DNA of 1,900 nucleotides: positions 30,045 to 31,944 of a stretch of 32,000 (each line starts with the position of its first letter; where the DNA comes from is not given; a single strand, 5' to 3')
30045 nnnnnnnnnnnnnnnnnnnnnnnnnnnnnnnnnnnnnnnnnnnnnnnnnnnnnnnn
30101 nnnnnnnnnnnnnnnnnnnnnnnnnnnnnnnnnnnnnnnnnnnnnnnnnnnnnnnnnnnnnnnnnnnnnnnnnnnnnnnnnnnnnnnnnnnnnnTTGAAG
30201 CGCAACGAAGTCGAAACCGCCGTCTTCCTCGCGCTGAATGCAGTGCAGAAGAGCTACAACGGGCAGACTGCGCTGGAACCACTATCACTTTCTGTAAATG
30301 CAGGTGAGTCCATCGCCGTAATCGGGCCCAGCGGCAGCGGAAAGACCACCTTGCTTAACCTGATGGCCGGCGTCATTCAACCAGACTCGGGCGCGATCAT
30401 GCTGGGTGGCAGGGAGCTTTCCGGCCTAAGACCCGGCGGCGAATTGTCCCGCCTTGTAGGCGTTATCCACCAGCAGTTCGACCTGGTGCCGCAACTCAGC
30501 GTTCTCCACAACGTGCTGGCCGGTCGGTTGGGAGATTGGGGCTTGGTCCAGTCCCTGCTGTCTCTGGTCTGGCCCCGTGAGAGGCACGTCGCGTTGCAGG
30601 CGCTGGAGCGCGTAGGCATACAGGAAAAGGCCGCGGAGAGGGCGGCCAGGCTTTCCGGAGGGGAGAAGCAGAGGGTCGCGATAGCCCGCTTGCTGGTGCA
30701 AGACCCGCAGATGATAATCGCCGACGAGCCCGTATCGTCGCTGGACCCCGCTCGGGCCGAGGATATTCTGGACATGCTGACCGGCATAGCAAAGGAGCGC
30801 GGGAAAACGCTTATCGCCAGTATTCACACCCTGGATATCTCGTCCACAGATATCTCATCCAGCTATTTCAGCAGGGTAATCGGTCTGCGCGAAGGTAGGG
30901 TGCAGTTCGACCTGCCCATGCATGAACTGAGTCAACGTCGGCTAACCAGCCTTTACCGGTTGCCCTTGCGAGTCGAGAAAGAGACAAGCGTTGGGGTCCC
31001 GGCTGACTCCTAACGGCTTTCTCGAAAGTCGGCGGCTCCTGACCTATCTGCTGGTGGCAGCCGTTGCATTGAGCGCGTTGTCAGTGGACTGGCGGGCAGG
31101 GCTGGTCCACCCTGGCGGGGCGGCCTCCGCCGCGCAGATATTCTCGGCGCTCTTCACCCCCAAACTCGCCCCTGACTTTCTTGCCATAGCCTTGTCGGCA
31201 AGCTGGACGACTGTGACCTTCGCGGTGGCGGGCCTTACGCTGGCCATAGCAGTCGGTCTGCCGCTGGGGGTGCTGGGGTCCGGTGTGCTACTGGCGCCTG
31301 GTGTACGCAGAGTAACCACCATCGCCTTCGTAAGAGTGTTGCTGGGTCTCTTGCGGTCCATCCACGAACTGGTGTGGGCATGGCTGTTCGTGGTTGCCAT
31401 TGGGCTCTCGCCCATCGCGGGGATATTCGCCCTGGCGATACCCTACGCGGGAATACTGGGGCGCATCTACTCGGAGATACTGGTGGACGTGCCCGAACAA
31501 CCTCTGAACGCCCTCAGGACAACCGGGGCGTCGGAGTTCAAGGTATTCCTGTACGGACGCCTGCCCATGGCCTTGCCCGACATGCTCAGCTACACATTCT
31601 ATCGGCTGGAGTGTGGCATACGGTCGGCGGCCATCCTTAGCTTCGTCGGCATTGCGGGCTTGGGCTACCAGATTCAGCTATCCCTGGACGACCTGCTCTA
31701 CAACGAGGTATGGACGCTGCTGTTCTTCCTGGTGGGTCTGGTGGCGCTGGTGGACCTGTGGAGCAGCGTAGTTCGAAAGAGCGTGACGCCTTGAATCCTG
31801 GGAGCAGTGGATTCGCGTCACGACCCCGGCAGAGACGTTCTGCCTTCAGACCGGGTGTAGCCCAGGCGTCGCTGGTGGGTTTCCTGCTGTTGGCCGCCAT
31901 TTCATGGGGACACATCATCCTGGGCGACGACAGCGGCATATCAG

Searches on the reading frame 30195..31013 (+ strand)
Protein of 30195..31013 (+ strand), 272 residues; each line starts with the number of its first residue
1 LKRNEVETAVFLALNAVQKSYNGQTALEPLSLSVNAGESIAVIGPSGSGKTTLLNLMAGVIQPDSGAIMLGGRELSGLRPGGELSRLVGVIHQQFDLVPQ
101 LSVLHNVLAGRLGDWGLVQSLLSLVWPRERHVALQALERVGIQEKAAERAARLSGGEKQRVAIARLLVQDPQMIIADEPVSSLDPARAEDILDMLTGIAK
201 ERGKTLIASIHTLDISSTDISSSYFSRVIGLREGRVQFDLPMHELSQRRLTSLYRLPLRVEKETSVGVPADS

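Call 58: search_protein_families(library=pfam, proteins=[window:30195-31013:+], max_evalue=1e-8)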
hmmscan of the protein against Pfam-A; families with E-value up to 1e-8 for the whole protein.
window:30195-31013:+ (272 aa): 1 family
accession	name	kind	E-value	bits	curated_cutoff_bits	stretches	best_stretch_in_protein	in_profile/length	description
PF00005.33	ABC_tran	-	7.4e-34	117.7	25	1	27-180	1-136/137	ABC transporter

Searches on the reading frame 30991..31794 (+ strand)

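Call 58: search_protein_families(library=pfam, proteins=[window:30991-31794:+], max_evalue=1e-8)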
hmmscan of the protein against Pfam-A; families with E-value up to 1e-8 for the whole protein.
window:30991-31794:+ (267 aa): 1 family
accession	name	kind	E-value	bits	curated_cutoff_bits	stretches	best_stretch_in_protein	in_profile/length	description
PF00528.27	BPD_transp_1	-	4.5e-11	43.2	26.4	1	98-261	5-178/184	Binding-protein-dependent transport system inner membrane component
